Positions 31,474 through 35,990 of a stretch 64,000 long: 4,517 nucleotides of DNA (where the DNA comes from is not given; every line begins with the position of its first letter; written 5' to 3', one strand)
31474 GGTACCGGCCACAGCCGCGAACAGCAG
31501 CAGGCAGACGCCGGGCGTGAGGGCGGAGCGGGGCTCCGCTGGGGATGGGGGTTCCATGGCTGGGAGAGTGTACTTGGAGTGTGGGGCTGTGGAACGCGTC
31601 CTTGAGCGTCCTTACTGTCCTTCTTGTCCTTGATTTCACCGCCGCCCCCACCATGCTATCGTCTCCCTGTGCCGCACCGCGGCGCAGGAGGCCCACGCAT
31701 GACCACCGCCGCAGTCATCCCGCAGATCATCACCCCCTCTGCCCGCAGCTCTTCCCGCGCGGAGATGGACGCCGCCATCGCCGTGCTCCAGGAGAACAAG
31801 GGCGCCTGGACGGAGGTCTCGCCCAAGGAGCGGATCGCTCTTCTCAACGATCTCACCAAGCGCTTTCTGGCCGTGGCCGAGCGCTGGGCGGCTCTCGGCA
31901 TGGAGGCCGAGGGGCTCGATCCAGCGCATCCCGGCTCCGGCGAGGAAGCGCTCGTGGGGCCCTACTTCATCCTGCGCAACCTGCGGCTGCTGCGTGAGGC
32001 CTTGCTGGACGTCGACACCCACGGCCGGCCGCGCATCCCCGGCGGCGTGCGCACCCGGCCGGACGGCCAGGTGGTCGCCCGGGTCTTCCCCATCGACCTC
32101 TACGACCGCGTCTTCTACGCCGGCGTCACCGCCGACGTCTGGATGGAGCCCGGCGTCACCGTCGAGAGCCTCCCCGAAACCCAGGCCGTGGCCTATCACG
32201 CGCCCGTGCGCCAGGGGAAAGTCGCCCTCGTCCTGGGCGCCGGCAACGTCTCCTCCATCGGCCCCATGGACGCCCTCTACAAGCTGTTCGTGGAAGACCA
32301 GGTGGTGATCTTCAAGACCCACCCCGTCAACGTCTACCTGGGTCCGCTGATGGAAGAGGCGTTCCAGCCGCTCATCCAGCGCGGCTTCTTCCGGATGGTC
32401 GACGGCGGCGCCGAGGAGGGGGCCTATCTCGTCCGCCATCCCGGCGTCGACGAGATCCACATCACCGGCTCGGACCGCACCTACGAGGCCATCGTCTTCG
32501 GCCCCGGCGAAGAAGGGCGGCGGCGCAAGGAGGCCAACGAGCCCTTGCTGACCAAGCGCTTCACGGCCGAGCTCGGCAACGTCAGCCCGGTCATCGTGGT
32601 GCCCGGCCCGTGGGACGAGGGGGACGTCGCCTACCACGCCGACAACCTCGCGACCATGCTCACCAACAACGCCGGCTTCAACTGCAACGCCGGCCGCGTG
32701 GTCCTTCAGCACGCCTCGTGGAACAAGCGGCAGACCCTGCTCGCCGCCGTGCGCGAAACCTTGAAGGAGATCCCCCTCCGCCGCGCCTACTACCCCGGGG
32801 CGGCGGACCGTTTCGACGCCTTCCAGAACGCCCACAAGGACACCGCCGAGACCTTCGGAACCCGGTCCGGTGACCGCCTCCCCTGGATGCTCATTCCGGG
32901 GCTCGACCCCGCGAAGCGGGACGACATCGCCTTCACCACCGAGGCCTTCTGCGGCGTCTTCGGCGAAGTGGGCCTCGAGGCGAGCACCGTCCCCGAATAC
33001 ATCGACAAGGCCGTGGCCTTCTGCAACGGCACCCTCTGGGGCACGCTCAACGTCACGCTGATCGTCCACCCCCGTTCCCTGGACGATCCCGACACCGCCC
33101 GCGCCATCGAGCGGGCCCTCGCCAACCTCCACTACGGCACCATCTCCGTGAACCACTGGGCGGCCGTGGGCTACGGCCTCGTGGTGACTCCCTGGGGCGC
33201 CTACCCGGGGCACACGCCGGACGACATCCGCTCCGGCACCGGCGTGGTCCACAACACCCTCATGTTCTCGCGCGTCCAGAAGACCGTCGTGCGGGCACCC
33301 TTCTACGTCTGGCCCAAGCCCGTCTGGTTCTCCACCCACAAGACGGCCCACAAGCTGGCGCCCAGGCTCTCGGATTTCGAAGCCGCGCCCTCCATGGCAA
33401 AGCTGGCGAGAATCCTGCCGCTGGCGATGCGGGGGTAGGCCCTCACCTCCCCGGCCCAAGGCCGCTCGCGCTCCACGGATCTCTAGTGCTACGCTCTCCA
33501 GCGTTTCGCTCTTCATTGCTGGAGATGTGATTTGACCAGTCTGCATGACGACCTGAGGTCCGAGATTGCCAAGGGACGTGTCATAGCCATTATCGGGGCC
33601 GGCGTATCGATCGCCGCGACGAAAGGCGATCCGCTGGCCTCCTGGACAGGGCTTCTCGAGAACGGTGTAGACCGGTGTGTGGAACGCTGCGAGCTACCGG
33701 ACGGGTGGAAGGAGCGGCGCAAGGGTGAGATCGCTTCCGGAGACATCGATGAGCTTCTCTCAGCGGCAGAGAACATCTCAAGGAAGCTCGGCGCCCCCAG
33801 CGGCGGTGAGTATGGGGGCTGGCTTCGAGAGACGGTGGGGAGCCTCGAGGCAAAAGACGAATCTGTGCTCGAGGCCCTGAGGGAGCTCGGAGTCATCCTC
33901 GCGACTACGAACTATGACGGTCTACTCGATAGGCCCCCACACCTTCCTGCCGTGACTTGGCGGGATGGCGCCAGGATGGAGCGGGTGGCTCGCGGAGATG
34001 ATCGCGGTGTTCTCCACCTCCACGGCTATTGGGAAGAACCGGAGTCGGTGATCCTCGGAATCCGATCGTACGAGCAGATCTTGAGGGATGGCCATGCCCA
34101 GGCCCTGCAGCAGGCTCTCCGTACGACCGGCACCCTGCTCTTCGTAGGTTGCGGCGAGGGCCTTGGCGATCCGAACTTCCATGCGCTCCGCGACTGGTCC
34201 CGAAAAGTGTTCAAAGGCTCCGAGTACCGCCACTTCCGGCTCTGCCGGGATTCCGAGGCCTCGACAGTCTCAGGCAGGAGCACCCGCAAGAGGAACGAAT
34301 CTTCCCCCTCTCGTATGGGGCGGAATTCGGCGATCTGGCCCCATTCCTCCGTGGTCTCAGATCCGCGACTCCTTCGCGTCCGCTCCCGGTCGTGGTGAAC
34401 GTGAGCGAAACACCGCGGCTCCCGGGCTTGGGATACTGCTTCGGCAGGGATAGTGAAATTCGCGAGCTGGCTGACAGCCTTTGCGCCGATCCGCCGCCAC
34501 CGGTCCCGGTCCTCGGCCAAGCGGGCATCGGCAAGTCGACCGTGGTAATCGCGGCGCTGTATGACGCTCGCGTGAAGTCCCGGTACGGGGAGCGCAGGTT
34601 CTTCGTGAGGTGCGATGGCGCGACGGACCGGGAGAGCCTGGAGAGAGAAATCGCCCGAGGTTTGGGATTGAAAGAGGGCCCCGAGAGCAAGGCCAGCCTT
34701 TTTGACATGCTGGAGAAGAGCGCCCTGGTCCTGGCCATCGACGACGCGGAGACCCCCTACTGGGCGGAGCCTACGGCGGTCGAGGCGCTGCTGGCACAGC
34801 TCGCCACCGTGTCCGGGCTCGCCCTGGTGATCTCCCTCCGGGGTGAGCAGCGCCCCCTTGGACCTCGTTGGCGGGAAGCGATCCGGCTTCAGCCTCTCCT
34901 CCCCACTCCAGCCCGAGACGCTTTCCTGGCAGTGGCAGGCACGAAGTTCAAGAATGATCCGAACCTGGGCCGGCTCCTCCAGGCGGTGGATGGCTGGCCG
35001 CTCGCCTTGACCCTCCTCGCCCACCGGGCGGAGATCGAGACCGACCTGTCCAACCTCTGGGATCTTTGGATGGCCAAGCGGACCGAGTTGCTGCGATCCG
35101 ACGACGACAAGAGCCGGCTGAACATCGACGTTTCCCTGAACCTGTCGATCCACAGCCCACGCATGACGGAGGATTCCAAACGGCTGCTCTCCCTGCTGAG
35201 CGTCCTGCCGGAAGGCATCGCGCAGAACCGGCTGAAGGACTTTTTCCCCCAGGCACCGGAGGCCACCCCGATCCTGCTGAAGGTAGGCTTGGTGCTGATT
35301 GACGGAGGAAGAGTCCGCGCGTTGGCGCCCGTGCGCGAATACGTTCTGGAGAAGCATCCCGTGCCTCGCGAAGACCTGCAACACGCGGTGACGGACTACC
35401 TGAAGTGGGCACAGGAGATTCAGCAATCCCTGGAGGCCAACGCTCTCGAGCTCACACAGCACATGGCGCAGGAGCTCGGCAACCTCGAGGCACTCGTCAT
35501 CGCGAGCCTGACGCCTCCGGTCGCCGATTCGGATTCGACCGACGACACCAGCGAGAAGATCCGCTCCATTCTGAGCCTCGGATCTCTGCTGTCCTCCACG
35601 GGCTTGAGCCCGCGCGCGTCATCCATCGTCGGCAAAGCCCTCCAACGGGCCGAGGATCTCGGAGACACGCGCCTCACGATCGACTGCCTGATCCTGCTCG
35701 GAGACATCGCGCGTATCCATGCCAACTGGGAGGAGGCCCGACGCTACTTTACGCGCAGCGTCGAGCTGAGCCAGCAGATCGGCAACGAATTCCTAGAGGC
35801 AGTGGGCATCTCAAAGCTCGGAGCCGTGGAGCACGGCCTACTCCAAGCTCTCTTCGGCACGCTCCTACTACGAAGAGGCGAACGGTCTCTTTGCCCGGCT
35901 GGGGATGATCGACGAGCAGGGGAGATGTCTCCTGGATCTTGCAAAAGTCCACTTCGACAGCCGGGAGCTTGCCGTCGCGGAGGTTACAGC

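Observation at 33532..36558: SIR2-like / NB-ARC STAND NTPase / TPR fusion: Avs5-type candidate antiviral gene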

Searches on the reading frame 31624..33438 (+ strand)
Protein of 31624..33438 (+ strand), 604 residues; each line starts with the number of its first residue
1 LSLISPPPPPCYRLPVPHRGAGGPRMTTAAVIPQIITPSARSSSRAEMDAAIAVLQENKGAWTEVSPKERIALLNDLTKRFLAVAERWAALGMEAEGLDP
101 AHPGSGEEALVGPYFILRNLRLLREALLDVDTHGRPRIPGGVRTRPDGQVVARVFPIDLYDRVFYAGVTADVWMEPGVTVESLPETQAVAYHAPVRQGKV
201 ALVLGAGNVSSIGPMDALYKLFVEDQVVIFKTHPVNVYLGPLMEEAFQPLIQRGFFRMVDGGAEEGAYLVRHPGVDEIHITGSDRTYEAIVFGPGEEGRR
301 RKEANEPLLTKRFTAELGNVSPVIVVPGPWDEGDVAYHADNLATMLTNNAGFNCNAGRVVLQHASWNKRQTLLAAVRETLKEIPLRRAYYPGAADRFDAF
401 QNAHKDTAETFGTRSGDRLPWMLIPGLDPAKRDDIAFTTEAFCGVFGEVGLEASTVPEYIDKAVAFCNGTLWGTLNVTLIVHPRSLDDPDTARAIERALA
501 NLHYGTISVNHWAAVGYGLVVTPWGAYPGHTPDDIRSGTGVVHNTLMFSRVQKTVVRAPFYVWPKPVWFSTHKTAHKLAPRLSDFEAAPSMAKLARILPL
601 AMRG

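Call 44: search_protein_families(library=ncbifam, proteins=[window:31624-33438:+], max_evalue=0.001)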
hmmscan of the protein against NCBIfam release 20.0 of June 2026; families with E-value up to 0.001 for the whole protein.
window:31624-33438:+ (604 aa): 9 families
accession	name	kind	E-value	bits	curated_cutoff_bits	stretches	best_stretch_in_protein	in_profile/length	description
NF010000.0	PRK13473.1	subfamily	3e-10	39.3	615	1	243-381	184-308/475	aminobutyraldehyde dehydrogenase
NF045736.1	PaDhStyDRhodo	equivalog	7.3e-08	31.4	800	1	238-525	188-450/479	phenylacetaldehyde dehydrogenase StyD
NF045735.1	PaDhStyDPseudo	equivalog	2.4e-06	26.5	850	1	244-379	194-315/483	phenylacetaldehyde dehydrogenase StyD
TIGR02299.1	HpaE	equivalog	3.5e-06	25.9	638.35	1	251-363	190-287/488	5-carboxymethyl-2-hydroxymuconate semialdehyde dehydrogenase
TIGR01804.1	BADH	equivalog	1.4e-05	23.8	668.6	1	242-384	182-304/467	betaine-aldehyde dehydrogenase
TIGR03216.1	OH_muco_semi_DH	equivalog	6.6e-05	21.7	693.25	0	239-291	185-236/481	2-hydroxymuconic semialdehyde dehydrogenase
NF009725.0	PRK13252.1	equivalog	8.2e-05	21.2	593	1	251-365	197-296/488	betaine-aldehyde dehydrogenase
NF050026.1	AcaldDHExaC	equivalog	0.00019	20.2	900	0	29-88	37-101/503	acetaldehyde dehydrogenase ExaC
NF007352.0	PRK09847.1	equivalog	0.00064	18.3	850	0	253-378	214-324/495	aldehyde dehydrogenase PuuC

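Call 46: find_related_loci(query=window:31699-33435:+, collection=metagenome_contigs, flank=8000)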
Query window:31699-33435:+ (579 aa) in metagenome_contigs; peptide patterns used: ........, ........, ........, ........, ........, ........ (x = any residue, [..] = any of these).
245 stretches matched a pattern; 203 encode a relative of the query (tblastn E <= 1e-3); the best 80 are kept; 80 distinct loci.
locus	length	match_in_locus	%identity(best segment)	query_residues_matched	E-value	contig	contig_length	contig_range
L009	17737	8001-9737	85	1-579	0e+0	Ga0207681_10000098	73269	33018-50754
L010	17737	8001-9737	83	1-579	0e+0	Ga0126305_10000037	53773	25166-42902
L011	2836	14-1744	84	1-577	0e+0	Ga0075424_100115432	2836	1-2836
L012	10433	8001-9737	82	1-579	0e+0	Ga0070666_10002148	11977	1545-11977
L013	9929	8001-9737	81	1-579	0e+0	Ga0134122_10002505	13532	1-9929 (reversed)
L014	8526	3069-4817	81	1-579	0e+0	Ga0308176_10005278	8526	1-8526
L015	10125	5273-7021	81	1-579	0e+0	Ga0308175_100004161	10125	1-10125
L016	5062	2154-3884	80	1-579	0e+0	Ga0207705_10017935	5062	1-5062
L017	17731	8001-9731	78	1-579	0e+0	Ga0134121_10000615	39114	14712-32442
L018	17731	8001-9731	79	1-577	0e+0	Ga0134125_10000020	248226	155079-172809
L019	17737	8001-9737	78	1-579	0e+0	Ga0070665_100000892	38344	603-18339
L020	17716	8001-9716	77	1-572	0e+0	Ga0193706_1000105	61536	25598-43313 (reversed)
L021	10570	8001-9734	74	1-579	0e+0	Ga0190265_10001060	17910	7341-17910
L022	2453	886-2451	80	1-522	0e+0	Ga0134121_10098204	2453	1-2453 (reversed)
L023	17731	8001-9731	79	1-577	0e+0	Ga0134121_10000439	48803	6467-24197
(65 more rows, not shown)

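Call 78: find_encoding_contigs(protein=window:31699-33438:+, flank=2000, max_places=3)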
Protein window:31699-33438:+ (579 aa): no gene with exactly this product is on record in the collection.

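Call 79: find_homologous_proteins(query=window:31699-33435:+, max_evalue=1e-50)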
Query window:31699-33435:+ (579 aa): 6634 proteins with E <= 1e-50 among 8000 candidates; the best 120 are listed.
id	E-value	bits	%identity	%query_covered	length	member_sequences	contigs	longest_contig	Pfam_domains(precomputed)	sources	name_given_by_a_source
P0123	0.0e+0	1206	88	100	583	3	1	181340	PF00171.28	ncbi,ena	-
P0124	0.0e+0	1202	89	100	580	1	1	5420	PF00171.28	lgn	-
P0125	0.0e+0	1200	88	100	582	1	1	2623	PF00171.28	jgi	-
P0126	0.0e+0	1195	87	100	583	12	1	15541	PF00171.28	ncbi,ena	-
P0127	0.0e+0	1183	86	100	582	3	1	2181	PF00171.28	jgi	jgi:acyl-CoA reductase-like NAD-dependent aldehyde dehydrogenase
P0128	0.0e+0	1170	84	100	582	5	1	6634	PF00171.28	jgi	jgi:acyl-CoA reductase-like NAD-dependent aldehyde dehydrogenase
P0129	0.0e+0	1147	84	100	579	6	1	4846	PF00171.28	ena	-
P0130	0.0e+0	1147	83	100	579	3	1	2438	PF00171.28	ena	-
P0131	0.0e+0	1146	84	100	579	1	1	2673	PF00171.28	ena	-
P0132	0.0e+0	1142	83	100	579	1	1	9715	PF00171.28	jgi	jgi:acyl-CoA reductase-like NAD-dependent aldehyde dehydrogenase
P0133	0.0e+0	1129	83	100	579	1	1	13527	PF00171.28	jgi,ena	jgi:hypothetical protein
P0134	0.0e+0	1128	83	100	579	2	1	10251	PF00171.28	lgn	-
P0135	0.0e+0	1128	83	100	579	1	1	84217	PF00171.28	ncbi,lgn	-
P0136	0.0e+0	1128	83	100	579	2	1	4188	PF00171.28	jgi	jgi:acyl-CoA reductase-like NAD-dependent aldehyde dehydrogenase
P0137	0.0e+0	1124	83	100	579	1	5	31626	PF00171.28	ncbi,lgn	-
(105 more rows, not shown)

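Call 80: find_encoding_contigs(protein=P0123, flank=7000, max_places=2)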
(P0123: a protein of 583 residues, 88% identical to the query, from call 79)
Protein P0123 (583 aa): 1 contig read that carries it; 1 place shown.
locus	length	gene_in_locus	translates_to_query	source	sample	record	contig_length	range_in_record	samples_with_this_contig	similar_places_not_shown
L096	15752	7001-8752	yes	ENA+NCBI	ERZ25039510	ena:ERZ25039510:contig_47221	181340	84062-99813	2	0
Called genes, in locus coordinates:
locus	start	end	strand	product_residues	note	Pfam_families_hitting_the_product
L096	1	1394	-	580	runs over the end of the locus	-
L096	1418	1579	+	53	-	-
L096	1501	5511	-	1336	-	PF18998:Flg_new_2, PF00395:SLH (faint)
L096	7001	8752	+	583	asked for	PF00171:Aldedh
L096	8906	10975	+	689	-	-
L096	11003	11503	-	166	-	PF00903:Glyoxalase, PF13669:Glyoxalase_4 (faint), PF22677:Ble-like_N (weak), PF18029:Glyoxalase_6 (weak)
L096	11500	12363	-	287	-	PF00561:Abhydrolase_1, PF12146:Hydrolase_4 (weak), PF12697:Abhydrolase_6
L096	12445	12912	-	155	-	PF00903:Glyoxalase, PF18029:Glyoxalase_6, PF22656:At5g48480-like_N (faint)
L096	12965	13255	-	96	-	-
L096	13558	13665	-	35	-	-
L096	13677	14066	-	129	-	PF08818:DUF1801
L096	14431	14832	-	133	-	PF11528:DUF3224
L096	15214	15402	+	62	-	-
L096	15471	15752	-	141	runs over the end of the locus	PF02472:ExbD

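Call 81: search_protein_families(library=padloc, proteins=[L096:8906-10975:+, L010:9749-11845:-], max_evalue=0.01)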
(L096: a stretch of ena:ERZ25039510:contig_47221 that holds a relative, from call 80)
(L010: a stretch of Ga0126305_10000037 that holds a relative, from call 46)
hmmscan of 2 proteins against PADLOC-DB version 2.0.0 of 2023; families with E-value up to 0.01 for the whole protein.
L096:8906-10975:+ (689 aa): 0 families

L010:9749-11845:- (698 aa): 0 families

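Call 95: search_protein_families(library=pfam, proteins=[L009:205-2247:+, L009:2461-4155:+, L009:4188-7721:-], max_evalue=0.0001)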
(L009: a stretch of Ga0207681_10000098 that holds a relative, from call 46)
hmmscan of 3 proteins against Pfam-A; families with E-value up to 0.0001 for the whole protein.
L009:205-2247:+ (681 aa): 6 families
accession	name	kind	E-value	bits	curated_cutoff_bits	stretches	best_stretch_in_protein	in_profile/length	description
PF00350.29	Dynamin_N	-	1.9e-23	83.8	27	2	212-286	92-166/168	Dynamin family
PF01926.29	MMR_HSR1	-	1.2e-12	48.4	21.9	1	159-286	3-113/113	50S ribosome-binding GTPase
PF00009.33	GTP_EFTU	-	4.2e-08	33.4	26.5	1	158-326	6-170/188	Elongation factor Tu GTP binding domain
PF02421.24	FeoB_N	-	2.3e-06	27.7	27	0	221-292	47-120/156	Ferrous iron transport protein B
PF04548.22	AIG1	-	1.5e-05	24.9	27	1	158-281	3-116/212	AIG1 family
PF03193.22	RsgA_GTPase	-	2.8e-05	24.5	30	0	231-298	5-74/174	RsgA GTPase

L009:2461-4155:+ (565 aa): 2 families
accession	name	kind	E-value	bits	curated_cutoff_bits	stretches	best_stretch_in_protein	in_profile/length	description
PF07690.21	MFS_1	-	2.7e-26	92.8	33.4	1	62-412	2-346/347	Major Facilitator Superfamily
PF13000.13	Acatn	-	1.4e-12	47.4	23.7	1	65-134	9-80/546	Acetyl-coenzyme A transporter 1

L009:4188-7721:- (1178 aa): 3 families
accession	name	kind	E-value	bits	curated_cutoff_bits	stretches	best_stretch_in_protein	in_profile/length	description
PF00082.27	Peptidase_S8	-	8.4e-38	130.8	21.8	1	231-514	1-281/288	Subtilase family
PF18998.6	Flg_new_2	-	9.7e-16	58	23.6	2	646-698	16-69/73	Divergent InlB B-repeat domain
PF00395.25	SLH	-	5e-13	49.2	20.8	0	1124-1166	2-44/44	S-layer homology domain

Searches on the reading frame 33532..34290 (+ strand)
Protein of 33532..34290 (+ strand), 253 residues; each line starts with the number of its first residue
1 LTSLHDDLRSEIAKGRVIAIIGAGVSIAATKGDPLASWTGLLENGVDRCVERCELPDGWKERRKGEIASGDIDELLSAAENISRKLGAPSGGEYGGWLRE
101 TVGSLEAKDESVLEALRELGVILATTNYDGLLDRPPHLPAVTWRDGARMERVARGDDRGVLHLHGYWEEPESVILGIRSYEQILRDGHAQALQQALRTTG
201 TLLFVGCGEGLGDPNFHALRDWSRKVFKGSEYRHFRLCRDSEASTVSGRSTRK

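Call 4: search_protein_families(library=pfam, proteins=[window:33532-34290:+], max_evalue=0.01)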
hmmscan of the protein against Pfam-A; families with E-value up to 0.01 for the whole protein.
window:33532-34290:+ (253 aa): 1 family
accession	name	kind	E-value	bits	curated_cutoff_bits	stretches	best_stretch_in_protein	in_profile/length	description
PF13289.12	SIR2_2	-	8e-14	52.4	24.5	1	123-242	3-124/141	SIR2-like domain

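Call 5: search_protein_families(library=padloc, proteins=[window:33532-34290:+], max_evalue=0.01)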
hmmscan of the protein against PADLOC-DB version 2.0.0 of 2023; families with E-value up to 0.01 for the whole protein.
window:33532-34290:+ (253 aa): 3 families
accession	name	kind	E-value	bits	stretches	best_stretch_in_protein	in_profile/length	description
PDLC03856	LmuA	-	8.9e-09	33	1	6-231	6-225/433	-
PDLC00407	ThsA1|ThsA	-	1.6e-08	31.6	1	124-245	107-230/478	STALD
PDLC04166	Dsr1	-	2.5e-05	20.2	1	17-208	25-207/1227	-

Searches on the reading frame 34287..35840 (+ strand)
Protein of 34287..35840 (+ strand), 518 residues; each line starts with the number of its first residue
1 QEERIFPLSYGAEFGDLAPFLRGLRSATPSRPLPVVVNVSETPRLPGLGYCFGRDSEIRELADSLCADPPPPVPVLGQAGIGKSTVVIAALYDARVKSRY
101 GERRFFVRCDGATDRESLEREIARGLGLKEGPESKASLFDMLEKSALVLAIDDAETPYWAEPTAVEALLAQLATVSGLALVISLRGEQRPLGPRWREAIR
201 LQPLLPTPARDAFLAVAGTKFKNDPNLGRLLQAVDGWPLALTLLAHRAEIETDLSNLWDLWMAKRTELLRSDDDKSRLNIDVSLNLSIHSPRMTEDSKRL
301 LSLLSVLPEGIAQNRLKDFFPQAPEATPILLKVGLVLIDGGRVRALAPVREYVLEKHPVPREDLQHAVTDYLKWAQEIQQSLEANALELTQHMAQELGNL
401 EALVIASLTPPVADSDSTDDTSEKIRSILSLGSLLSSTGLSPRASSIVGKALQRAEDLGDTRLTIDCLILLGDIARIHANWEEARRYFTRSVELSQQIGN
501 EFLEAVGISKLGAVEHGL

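Call 4: search_protein_families(library=pfam, proteins=[window:34287-35840:+], max_evalue=0.01)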
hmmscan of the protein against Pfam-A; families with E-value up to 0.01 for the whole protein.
window:34287-35840:+ (518 aa): 8 families
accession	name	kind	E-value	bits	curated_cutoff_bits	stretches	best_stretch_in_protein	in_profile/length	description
PF20703.3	nSTAND1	-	1.5e-08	35.1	27.1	1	51-246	16-231/379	Novel STAND NTPase 1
PF13191.12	AAA_16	-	7.4e-08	33.5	32.6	1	51-175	2-158/167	AAA ATPase domain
PF13424.12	TPR_12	-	3.8e-07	30.6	30.1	1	428-496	5-76/77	Tetratricopeptide repeat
PF13401.12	AAA_22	-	2.3e-05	25.2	27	1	75-169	10-105/130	AAA domain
PF05729.18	NACHT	-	0.00022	21.5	26.7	1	73-189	3-133/167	NACHT domain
PF00931.28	NB-ARC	-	0.00064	19.5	23.5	1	56-153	3-108/248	NB-ARC domain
PF25199.1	nSTAND_NTPase5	-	0.0081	16.4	34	0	67-154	38-105/145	Novel STAND NTPase 5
PF07719.23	TPR_2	-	0.0089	16.5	27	0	467-495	3-31/34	Tetratricopeptide repeat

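Call 5: search_protein_families(library=padloc, proteins=[window:34287-35840:+], max_evalue=0.01)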
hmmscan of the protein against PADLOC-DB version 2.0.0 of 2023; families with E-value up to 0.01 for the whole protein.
window:34287-35840:+ (518 aa): 1 family
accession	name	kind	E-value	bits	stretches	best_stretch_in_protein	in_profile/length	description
PDLC01169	TPR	-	6e-05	20.6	1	466-515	110-159/252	TPR repeats containing protein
